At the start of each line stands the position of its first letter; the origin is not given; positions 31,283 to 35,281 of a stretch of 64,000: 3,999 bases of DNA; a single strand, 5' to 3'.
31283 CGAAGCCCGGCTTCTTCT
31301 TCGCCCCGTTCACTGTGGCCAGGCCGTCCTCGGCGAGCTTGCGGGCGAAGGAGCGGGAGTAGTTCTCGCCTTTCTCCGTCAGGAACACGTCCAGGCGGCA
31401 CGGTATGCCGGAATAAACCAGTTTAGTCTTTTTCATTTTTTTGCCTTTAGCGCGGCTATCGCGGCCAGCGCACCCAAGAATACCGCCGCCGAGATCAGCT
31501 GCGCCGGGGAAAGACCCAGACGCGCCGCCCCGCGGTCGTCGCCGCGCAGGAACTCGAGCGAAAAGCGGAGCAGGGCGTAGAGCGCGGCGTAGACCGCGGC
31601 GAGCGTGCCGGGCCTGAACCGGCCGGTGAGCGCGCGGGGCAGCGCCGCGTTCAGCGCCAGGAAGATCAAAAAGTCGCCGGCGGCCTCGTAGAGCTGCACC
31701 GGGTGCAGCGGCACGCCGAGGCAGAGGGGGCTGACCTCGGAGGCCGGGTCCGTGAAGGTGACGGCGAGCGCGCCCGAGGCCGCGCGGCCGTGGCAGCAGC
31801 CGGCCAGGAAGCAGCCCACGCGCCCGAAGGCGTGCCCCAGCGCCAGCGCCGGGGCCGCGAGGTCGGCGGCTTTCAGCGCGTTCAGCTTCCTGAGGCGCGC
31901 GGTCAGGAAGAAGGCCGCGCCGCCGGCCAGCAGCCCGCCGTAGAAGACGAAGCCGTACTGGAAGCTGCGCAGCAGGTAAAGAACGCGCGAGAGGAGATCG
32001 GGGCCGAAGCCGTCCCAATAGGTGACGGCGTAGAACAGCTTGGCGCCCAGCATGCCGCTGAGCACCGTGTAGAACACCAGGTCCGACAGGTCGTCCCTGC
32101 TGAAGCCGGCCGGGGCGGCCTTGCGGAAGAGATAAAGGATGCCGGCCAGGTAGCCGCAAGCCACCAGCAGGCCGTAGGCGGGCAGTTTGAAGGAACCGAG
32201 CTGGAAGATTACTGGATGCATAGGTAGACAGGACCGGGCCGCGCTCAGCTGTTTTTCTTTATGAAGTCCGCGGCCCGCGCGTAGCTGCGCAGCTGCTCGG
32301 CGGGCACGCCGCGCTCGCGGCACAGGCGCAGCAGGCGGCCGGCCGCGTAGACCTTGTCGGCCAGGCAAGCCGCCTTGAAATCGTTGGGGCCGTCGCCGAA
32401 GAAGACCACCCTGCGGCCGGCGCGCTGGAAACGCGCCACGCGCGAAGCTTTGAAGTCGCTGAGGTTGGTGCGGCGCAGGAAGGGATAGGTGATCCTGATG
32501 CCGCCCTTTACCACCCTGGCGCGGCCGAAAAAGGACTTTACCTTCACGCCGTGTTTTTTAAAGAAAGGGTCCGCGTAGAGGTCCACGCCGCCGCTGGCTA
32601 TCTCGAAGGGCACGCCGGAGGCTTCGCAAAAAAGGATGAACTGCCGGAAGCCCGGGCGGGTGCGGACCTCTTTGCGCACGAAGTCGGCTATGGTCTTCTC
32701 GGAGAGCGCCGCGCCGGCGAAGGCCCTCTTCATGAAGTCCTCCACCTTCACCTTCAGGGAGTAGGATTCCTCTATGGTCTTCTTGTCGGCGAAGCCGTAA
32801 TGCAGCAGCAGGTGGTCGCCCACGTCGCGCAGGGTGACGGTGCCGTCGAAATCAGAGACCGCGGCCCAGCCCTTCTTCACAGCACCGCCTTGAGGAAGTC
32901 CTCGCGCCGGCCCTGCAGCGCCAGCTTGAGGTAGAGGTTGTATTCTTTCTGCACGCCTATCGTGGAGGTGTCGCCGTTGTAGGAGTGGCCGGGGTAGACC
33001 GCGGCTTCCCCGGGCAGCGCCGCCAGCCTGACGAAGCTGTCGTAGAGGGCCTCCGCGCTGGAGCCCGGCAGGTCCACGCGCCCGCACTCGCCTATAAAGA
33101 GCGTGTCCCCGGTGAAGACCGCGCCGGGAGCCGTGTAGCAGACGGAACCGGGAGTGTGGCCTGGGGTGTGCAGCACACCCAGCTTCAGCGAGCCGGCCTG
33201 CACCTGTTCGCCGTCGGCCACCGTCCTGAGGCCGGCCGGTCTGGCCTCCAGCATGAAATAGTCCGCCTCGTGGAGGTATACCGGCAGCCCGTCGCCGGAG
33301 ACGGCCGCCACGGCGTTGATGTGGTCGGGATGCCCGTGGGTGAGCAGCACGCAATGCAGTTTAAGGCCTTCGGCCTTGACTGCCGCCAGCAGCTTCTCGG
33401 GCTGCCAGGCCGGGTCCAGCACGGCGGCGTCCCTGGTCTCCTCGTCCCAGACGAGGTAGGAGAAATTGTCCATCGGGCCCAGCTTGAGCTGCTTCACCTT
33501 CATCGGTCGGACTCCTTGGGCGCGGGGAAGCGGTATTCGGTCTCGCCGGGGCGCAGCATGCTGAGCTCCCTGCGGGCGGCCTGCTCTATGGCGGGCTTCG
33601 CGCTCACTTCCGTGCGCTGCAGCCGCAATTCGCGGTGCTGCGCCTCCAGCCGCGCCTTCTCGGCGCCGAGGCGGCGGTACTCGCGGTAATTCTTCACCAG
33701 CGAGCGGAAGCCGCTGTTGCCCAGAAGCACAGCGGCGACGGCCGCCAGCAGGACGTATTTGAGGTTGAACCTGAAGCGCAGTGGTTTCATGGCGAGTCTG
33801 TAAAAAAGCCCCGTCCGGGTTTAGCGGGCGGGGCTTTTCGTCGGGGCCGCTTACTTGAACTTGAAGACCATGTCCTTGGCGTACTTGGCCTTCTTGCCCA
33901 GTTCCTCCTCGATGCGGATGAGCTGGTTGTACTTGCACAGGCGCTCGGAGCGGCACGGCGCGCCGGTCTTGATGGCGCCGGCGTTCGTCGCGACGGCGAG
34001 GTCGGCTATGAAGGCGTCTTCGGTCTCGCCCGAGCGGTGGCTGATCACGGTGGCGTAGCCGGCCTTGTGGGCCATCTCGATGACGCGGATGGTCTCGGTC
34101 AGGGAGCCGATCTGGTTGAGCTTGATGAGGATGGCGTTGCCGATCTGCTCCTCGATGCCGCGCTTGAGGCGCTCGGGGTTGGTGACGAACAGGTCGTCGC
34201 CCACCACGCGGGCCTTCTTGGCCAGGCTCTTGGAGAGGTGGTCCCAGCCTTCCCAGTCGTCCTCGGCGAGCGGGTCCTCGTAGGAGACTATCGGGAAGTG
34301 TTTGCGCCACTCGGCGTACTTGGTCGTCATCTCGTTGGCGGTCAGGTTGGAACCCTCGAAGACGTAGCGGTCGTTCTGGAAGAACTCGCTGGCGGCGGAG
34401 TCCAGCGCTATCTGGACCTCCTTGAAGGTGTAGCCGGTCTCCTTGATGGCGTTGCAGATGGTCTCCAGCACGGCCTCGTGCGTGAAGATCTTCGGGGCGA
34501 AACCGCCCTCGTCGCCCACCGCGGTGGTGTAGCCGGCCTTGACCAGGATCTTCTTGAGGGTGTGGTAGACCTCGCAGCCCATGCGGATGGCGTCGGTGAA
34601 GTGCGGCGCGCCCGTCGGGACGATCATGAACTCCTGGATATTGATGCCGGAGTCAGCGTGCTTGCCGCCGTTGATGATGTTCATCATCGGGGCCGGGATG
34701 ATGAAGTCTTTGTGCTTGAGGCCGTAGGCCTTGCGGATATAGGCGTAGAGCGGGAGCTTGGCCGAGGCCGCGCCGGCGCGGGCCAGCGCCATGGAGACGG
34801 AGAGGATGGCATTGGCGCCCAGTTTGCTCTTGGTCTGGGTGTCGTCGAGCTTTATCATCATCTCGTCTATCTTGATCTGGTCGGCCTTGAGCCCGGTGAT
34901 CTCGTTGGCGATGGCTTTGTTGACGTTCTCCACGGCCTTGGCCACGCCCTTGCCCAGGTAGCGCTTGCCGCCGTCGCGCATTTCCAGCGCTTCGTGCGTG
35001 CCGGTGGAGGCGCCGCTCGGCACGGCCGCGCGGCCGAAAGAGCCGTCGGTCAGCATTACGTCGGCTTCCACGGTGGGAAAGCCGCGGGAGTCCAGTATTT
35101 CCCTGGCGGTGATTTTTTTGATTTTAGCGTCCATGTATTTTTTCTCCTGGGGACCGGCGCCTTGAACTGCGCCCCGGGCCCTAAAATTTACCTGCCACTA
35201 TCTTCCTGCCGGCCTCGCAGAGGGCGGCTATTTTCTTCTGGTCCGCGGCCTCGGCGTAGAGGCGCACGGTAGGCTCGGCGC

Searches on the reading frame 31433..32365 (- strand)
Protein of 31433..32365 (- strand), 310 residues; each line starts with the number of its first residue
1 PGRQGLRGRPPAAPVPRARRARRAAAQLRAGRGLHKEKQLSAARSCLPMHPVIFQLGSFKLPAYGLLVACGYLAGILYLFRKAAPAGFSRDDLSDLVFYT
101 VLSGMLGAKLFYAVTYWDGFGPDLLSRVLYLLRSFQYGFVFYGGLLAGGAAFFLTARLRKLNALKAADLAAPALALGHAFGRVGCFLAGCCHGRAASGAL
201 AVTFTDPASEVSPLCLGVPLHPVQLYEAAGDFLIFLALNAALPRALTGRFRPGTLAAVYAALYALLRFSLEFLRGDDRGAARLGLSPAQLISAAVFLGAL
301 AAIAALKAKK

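Call 64: search_protein_families(library=pfam, proteins=[window:31433-32365:-], max_evalue=0.00001)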
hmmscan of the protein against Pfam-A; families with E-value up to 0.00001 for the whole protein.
window:31433-32365:- (310 aa): 1 family
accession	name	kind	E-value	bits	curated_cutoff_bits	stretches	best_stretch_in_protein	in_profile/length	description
PF01790.23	LGT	-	1.4e-54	185.4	24.9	1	51-303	1-238/240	Prolipoprotein diacylglyceryl transferase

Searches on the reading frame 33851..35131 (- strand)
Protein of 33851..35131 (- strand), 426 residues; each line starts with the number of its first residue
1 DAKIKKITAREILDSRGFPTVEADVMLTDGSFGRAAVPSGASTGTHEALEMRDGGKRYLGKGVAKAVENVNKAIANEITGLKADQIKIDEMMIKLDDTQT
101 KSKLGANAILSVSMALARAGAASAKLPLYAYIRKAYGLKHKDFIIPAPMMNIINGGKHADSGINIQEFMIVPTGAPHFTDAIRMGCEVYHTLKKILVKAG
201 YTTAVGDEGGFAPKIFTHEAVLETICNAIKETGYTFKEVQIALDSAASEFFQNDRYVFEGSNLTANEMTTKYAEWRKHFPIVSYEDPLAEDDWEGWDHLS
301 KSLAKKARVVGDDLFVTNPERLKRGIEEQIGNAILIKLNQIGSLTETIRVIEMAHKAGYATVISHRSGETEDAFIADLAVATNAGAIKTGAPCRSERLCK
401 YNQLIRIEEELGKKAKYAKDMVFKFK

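Call 64: search_protein_families(library=pfam, proteins=[window:33851-35131:-], max_evalue=0.00001)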
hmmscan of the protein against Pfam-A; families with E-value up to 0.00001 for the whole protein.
window:33851-35131:- (426 aa): 3 families
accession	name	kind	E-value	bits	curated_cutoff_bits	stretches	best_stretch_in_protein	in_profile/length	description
PF00113.28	Enolase_C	-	2.9e-121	404.8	21.5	1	143-421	2-291/296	Enolase, C-terminal TIM barrel domain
PF03952.21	Enolase_N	-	2.7e-55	186.5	35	1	4-132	1-131/131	Enolase, N-terminal domain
PF13378.12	MR_MLE_C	-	1e-07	32.3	29.4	1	267-384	58-173/219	Enolase C-terminal domain-like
